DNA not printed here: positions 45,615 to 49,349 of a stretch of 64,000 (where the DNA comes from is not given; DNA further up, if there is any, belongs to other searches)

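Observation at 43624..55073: Eleven-kb operon of five tandem GT2-TPR paralogs, a double-GT41 giant, metF and a FliB-like methylase: putative flagellin modification island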

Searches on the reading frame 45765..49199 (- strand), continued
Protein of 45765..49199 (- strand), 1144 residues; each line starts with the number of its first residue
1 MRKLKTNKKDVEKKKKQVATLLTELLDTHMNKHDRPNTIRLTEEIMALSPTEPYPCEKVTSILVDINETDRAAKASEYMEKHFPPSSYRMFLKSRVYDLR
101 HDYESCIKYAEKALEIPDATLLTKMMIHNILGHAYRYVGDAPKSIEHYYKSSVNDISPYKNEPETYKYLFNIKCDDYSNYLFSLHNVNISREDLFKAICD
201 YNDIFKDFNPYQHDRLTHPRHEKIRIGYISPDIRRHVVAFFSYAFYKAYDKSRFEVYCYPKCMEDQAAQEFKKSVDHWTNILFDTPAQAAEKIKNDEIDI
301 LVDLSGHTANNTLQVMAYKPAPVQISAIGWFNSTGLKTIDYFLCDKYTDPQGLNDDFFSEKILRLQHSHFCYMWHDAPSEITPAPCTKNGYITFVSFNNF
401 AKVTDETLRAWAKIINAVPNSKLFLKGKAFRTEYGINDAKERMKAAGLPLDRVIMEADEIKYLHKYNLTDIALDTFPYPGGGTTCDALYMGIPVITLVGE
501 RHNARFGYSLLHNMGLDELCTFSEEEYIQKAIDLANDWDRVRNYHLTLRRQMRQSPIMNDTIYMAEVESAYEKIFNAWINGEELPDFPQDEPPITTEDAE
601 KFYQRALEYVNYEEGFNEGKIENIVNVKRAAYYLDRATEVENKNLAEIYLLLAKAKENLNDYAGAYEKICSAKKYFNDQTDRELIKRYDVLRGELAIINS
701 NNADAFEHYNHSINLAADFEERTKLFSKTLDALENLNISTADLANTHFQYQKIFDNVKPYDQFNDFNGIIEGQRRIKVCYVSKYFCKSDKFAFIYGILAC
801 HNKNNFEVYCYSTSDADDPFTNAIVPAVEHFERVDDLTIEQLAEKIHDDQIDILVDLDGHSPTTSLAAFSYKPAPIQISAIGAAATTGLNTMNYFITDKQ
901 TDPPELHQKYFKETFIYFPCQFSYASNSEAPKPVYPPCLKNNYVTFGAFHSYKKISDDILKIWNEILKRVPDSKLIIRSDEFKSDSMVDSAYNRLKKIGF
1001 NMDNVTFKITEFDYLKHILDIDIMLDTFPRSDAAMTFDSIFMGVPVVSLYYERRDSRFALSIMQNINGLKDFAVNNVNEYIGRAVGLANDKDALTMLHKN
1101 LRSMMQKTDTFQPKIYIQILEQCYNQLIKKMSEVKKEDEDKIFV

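Call 29: search_solved_structures(query=window:45765-49199:-, max_evalue=0.001)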
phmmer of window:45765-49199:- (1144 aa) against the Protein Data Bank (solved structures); distinct sequences matched with E-value up to 0.001: 21.
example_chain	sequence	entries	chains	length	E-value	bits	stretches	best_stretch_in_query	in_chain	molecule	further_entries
7y4i_A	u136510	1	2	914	6.8e-76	259.1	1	178-585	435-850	Probable UDP-N-acetylglucosamine--peptide N-acetylglucosaminyltransferase SPINDLY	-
8dtf_A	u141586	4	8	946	1.4e-75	258.1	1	178-585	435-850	Probable UDP-N-acetylglucosamine--peptide N-acetylglucosaminyltransferase SPINDLY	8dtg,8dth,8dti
5djs_A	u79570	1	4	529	7.8e-57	196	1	219-575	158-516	Tetratricopeptide TPR_2 repeat protein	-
6ibo_A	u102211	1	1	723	6.6e-40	139.9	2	759-928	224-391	UDP-N-acetylglucosamine--peptide N-acetylglucosaminyltransferase 110 kDa subunit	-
6q4m_A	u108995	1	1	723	1.7e-39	138.6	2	759-928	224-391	UDP-N-acetylglucosamine--peptide N-acetylglucosaminyltransferase 110 kDa subunit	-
6tka_AAA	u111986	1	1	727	2.1e-39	138.3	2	759-928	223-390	UDP-N-acetylglucosamine--peptide N-acetylglucosaminyltransferase 110 kDa subunit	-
5lvv_A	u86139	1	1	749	2.1e-39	138.3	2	759-928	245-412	UDP-N-acetylglucosamine--peptide N-acetylglucosaminyltransferase 110 kDa subunit,UDP-N-ace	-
5lwv_A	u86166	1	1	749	2.2e-39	138.2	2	759-928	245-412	Host cell factor 1,UDP-N-acetylglucosamine--peptide N-acetylglucosaminyltransferase 110 kD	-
5hgv_A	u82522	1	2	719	2.3e-39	138.2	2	759-928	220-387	UDP-N-acetylglucosamine--peptide N-acetylglucosaminyltransferase 110 kDa subunit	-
7yeh_B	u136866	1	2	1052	2.5e-39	138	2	760-928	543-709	UDP-N-acetylglucosamine--peptide N-acetylglucosaminyltransferase 110 kDa subunit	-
7yea_A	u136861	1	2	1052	2.5e-39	138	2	760-928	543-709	UDP-N-acetylglucosamine--peptide N-acetylglucosaminyltransferase 110 kDa subunit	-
5npr_A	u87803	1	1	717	3.1e-39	137.7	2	759-928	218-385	UDP-N-acetylglucosamine--peptide N-acetylglucosaminyltransferase 110 kDa subunit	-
5nps_A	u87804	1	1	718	3.1e-39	137.7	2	759-928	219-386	UDP-N-acetylglucosamine--peptide N-acetylglucosaminyltransferase 110 kDa subunit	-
8cm9_A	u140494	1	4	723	3.1e-39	137.7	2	759-928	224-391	UDP-N-acetylglucosamine--peptide N-acetylglucosaminyltransferase 110 kDa subunit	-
3pe3_A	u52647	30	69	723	3.2e-39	137.7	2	759-928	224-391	UDP-N-acetylglucosamine--peptide N-acetylglucosaminyltransferase 110 kDa subunit | UDP-N-ACETYLGLUCOSAMINE--PEPTIDE N-ACETYLGLUCOSAMINYL TRANSFERASE 110 KDA SUB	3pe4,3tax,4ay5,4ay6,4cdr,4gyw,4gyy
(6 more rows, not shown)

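Call 33: find_related_loci(query=A2, collection=genome_contigs, flank=10000)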
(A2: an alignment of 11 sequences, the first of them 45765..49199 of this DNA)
Query A2 (1144 aa) in genome_contigs; peptide patterns used: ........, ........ (x = any residue, [..] = any of these).
599 stretches matched a pattern (row limit reached: there are more); 586 encode a relative of the query (tblastn E <= 1e-3); the best 80 are kept; 80 distinct loci.
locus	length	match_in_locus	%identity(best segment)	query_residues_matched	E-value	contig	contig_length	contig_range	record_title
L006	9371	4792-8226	57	1-1128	0e+0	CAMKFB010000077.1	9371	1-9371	MAG: uncultured Selenomonadales bacterium isolate SRR12081300_bin.121_metaWRAP_v1.3_MAG genome assembly, contig: ERZ1228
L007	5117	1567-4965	57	1-1129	0e+0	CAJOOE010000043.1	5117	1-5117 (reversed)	uncultured Selenomonadaceae bacterium isolate Rumen_Coassembly_mag_1566 genome assembly, contig: k87_2912005, whole geno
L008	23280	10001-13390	56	1-1130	0e+0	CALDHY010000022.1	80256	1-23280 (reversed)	MAG TPA_asm: uncultured Selenomonadales bacterium isolate ERR1278074_bin.57_CONCOCT_v1.1_MAG genome assembly, contig: ER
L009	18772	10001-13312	56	20-1128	0e+0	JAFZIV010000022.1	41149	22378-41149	MAG: Selenomonadaceae bacterium isolate RGIG7806 Water_buffalos_Reticulum-1__c233622, whole genome shotgun sequence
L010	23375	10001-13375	55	1-1130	0e+0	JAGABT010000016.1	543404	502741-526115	MAG: Selenomonadaceae bacterium isolate RGIG8298 Water_buffalos_Rumen.Co__c7123627, whole genome shotgun sequence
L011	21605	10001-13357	48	12-1128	0e+0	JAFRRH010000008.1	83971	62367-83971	MAG: Selenomonadaceae bacterium isolate RGIG2729 Goat_Omasum-4__c46068, whole genome shotgun sequence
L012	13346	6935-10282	47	12-1130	0e+0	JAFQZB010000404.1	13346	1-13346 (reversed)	MAG: Selenomonadaceae bacterium isolate RGIG2281 Goat_Duodenum-5__c538116, whole genome shotgun sequence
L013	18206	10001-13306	47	22-1129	0e+0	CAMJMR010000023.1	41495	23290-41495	MAG: uncultured Selenomonadales bacterium isolate SRR12081294_bin.71_metaWRAP_v1.3_MAG genome assembly, contig: ERZ12289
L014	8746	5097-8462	48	12-1131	0e+0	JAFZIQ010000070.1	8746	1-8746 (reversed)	MAG: Selenomonadaceae bacterium isolate RGIG7801 Water_buffalos_Reticulum-1__c238321, whole genome shotgun sequence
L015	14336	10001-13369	48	12-1129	0e+0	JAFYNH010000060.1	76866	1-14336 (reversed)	MAG: Selenomonadaceae bacterium isolate RGIG7246 Water_buffalos_Cecum-3__c511749, whole genome shotgun sequence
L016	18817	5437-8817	54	1-1129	0e+0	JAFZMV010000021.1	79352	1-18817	MAG: Selenomonadaceae bacterium isolate RGIG7910 Water_buffalos_Reticulum.Co__c498683, whole genome shotgun sequence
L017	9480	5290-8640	48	12-1131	0e+0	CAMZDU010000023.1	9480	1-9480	MAG TPA_asm: uncultured Selenomonadales bacterium isolate SRR10912533_bin.32_metaWRAP_v1.3_MAG genome assembly, contig:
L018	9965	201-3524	54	18-1128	0e+0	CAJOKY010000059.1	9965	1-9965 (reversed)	uncultured Selenomonadaceae bacterium isolate Reindeer_1_mag_172 genome assembly, contig: scaffold_8427, whole genome sh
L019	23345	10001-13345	48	12-1128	0e+0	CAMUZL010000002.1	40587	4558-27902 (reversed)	MAG TPA_asm: uncultured Selenomonadales bacterium isolate SRR8387720_bin.10_metaWRAP_v1.3_MAG genome assembly, contig: E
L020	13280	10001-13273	37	26-1074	0e+0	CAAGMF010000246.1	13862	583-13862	MAG TPA_asm: uncultured Mitsuokella sp., isolate HGM14084, WGS project CAAGMF010000000 data, contig: SRS476348_97_k119_2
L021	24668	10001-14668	37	42-1133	0e+0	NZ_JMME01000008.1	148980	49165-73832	Selenomonas sp. AE3005 DL94DRAFT_scaffold00007.7_C, whole genome shotgun sequence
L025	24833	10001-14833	35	59-1141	0e+0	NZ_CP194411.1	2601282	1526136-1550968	Selenomonas sputigena strain ATCC 33150 chromosome, complete genome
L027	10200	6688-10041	48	12-1129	0e+0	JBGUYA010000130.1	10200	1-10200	MAG: Quinella sp. isolate ruminal_MAG_489 ruminal_MAG_489_contig_0130, whole genome shotgun sequence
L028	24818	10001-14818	34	30-1129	0e+0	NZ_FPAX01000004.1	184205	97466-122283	Selenomonas sp. GACV-9, whole genome shotgun sequence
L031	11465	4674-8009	30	56-1144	5e-139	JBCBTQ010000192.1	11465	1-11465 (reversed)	MAG: Cyanobacteria bacterium J06639_14 NODE_192_length_11465_cov_21.808570, whole genome shotgun sequence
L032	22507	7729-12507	31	197-1144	2e-134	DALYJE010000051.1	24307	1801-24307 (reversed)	MAG TPA_asm: Coleofasciculaceae cyanobacterium CTOTU46609 NODE_178_length_24307_cov_5.800140, whole genome shotgun seque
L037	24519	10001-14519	44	26-1137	1e-120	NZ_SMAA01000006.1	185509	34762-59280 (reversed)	Pectinatus cerevisiiphilus strain DSM 20467 Ga0244680_106, whole genome shotgun sequence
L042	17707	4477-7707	39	64-1129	0e+0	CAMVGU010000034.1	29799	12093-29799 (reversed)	MAG TPA_asm: uncultured Selenomonas sp. isolate SRR8387716_bin.17_metaWRAP_v1.3_MAG genome assembly, contig: ERZ14209542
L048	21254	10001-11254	45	174-1129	2e-99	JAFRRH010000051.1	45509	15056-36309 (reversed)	MAG: Selenomonadaceae bacterium isolate RGIG2729 Goat_Omasum-4__c516789, whole genome shotgun sequence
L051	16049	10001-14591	27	175-1129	1e-98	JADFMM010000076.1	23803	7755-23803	MAG: Planctomycetota bacterium isolate B58T3L14 B58T3L14_NODE1134, whole genome shotgun sequence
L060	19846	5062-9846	35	85-1144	0e+0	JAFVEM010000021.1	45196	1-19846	MAG: Selenomonadaceae bacterium isolate RGIG5097 Roe_deer_Rumen.Co__c436295, whole genome shotgun sequence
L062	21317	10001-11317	41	128-1129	8e-96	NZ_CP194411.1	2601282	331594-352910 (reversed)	Selenomonas sputigena strain ATCC 33150 chromosome, complete genome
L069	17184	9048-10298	45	176-1129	7e-93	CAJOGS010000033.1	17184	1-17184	uncultured Selenomonadaceae bacterium isolate Sheep_2_mag_89 genome assembly, contig: scaffold_5051, whole genome shotgu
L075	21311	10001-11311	43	129-1133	3e-103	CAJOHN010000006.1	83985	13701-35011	uncultured Selenomonadaceae bacterium isolate Red_deer_4_mag_170 genome assembly, contig: scaffold_436, whole genome sho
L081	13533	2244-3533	39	134-1129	6e-90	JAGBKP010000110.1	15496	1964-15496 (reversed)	MAG: Selenomonadaceae bacterium isolate RGIG9201 Water_deer_Rumen-1__c223777, whole genome shotgun sequence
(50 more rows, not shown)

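Call 38: find_encoding_contigs(protein=P0009, flank=10000, max_places=2)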
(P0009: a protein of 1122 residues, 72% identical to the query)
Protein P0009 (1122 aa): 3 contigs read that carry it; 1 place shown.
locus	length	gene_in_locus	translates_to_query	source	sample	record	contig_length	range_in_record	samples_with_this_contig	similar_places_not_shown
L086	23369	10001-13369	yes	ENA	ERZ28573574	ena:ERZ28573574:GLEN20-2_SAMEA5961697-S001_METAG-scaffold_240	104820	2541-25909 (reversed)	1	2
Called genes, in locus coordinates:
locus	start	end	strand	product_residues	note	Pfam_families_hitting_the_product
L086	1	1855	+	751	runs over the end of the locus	PF00708:Acylphosphatase, PF07503:zf-HYPF, PF01300:Sua5_yciO_yrdC, PF17788:HypF_C, PF22521:HypF_C_2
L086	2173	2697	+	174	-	-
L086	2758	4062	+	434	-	PF00919:UPF0004, PF04055:Radical_SAM, PF01938:TRAM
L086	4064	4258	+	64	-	-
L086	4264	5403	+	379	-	PF00535:Glycos_transf_2, PF00515:TPR_1 (faint), PF07719:TPR_2 (faint)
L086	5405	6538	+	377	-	PF00535:Glycos_transf_2, PF07719:TPR_2 (faint), PF13424:TPR_12 (faint), PF13181:TPR_8 (faint), PF13428:TPR_14 (faint)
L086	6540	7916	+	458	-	PF00535:Glycos_transf_2, PF10111:Glyco_tranf_2_2 (faint), PF13424:TPR_12 (faint)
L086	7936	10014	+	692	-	PF00535:Glycos_transf_2, PF10111:Glyco_tranf_2_2 (faint), PF12804:NTP_transf_3 (faint), PF07719:TPR_2 (faint), PF13371:TPR_9 (faint), PF13432:TPR_16 (faint), PF13424:TPR_12 (faint), PF00535:Glycos_transf_2, +2 more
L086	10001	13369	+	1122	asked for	PF13844:Glyco_transf_41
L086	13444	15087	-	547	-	PF00501:AMP-binding, PF13193:AMP-binding_C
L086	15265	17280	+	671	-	PF02743:dCache_1, PF08269:dCache_2 (weak), PF00672:HAMP, PF10046:BLOC1_2 (faint), PF00015:MCPsignal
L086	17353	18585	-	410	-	PF05221:AdoHcyase, PF02826:2-Hacid_dh_C, PF00670:AdoHcyase_NAD, PF07991:KARI_N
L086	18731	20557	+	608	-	PF08495:FIST, PF10442:FIST_C, PF00990:GGDEF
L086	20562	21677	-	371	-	PF10150:RNase_E_G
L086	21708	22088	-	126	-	PF00582:Usp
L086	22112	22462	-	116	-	-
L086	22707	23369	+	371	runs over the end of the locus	PF02608:Bmp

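Call 39: find_encoding_contigs(protein=P0006, flank=10000, max_places=2)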
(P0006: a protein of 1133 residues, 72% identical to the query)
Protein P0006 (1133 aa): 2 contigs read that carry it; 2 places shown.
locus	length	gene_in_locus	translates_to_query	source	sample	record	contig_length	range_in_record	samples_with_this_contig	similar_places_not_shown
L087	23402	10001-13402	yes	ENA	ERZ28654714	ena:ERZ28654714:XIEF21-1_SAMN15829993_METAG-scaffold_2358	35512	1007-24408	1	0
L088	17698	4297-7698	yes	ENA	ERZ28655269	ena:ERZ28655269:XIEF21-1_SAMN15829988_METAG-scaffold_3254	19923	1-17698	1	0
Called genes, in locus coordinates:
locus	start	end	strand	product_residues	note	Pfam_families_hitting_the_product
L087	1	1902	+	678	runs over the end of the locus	-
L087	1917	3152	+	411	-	PF01098:FTSW_RODA_SPOVE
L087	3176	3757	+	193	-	PF05685:Uma2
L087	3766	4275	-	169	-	PF11756:YgbA_NO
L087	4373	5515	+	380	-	PF00535:Glycos_transf_2, PF07719:TPR_2 (faint), PF13424:TPR_12 (faint), PF00515:TPR_1 (faint)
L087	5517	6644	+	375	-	PF00535:Glycos_transf_2, PF07719:TPR_2 (faint), PF13424:TPR_12 (faint), PF13428:TPR_14 (faint), PF14559:TPR_19 (faint), PF00515:TPR_1 (faint), PF13181:TPR_8 (faint)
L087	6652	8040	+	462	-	PF00535:Glycos_transf_2, PF07719:TPR_2 (faint), PF13424:TPR_12 (faint)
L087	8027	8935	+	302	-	PF00535:Glycos_transf_2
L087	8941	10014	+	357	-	PF00535:Glycos_transf_2, PF11846:Wzy_C_2 (faint)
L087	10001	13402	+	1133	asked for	PF13844:Glyco_transf_41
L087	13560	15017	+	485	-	PF17767:NAPRTase_N, PF04095:NAPRTase, PF17956:NAPRTase_C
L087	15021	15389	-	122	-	PF02537:CRCB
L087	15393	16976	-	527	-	PF00149:Metallophos, PF09587:PGA_cap (weak), PF02872:5_nucleotid_C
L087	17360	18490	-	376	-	-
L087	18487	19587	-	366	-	-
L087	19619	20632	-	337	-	-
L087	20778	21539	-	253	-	PF06725:3D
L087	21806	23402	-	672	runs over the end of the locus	PF24898:GGDEF_GdpP, PF01368:DHH, PF02272:DHHA1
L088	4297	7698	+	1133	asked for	PF13844:Glyco_transf_41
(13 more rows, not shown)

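Call 50: search_protein_families(library=pfam, proteins=[L075:18365-20986:-, L075:16561-18381:-, L075:15880-16500:-, L075:14870-15907:-, L075:14385-14873:-, L075:13222-14388:-, L075:12398-13228:+, L075:11320-12330:+, L075:9270-9740:+, L075:8522-9265:+], max_evalue=0.0001)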
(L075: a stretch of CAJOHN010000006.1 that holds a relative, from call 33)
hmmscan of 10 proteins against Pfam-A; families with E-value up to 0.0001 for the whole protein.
L075:18365-20986:- (873 aa): 5 families
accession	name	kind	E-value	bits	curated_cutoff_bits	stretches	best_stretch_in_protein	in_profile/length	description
PF00488.27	MutS_V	-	1e-84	283.6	30.2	1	625-812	1-188/188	MutS domain V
PF05192.23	MutS_III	-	3.4e-52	178.1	34.1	1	282-572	2-194/194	MutS domain III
PF01624.25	MutS_I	-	6e-38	130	20.6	1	24-129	1-112/113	MutS domain I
PF05190.23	MutS_IV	-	7.1e-29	100.4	22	1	441-532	1-92/92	MutS family domain IV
PF05188.22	MutS_II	-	2.3e-09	38.2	25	1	138-264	1-132/133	MutS domain II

L075:16561-18381:- (606 aa): 4 families
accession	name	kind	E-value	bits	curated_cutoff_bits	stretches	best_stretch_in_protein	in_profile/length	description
PF08676.16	MutL_C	-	3e-35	121.4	25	1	421-563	1-142/142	MutL C terminal dimerisation domain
PF01119.25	DNA_mis_repair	-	1.1e-32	112.6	26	1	213-329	2-118/119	DNA mismatch repair protein, C-terminal domain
PF13589.12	HATPase_c_3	-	2.7e-12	47.3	25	1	28-125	4-101/137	Histidine kinase-, DNA gyrase B-, and HSP90-like ATPase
PF02518.31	HATPase_c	-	4.7e-08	33.9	26.4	1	25-81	4-63/111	Histidine kinase-, DNA gyrase B-, and HSP90-like ATPase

L075:15880-16500:- (206 aa): 2 families
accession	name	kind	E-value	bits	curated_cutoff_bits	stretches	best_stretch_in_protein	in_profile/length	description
PF03358.20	FMN_red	-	4.5e-27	94.9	24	1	1-151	1-147/152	NADPH-dependent FMN reductase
PF02525.22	Flavodoxin_2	-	3.9e-06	27.2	27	1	1-154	1-177/198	Flavodoxin-like fold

L075:14870-15907:- (345 aa): 0 families

L075:14385-14873:- (162 aa): 1 family
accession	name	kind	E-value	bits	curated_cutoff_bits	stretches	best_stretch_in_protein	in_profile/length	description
PF01037.27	AsnC_trans_reg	-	4.4e-16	59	25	1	67-140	1-72/73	Lrp/AsnC ligand binding domain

L075:13222-14388:- (388 aa): 4 families
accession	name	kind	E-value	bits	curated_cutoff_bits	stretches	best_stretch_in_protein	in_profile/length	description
PF00155.27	Aminotran_1_2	-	4e-69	234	19.7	1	31-380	2-361/361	Aminotransferase class I and II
PF01041.23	DegT_DnrJ_EryC1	-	5.1e-10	39.6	19.8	1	98-203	46-145/360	DegT/DnrJ/EryC1/StrS aminotransferase family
PF00266.25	Aminotran_5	-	1.2e-06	28.3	21.5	1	76-191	47-166/371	Aminotransferase class-V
PF01053.26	Cys_Met_Meta_PP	-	6.8e-06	25.3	27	1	96-204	73-174/381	Cys/Met metabolism PLP-dependent enzyme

L075:12398-13228:+ (276 aa): 0 families

L075:11320-12330:+ (336 aa): 0 families

L075:9270-9740:+ (156 aa): 1 family
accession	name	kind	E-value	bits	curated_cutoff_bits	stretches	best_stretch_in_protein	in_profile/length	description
PF01668.23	SmpB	-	3.5e-63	212.3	27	1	12-153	2-143/143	SmpB protein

L075:8522-9265:+ (247 aa): 1 family
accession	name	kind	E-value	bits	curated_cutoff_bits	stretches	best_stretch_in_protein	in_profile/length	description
PF00795.27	CN_hydrolase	-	8.1e-47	160.1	23.2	1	2-231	1-253/256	Carbon-nitrogen hydrolase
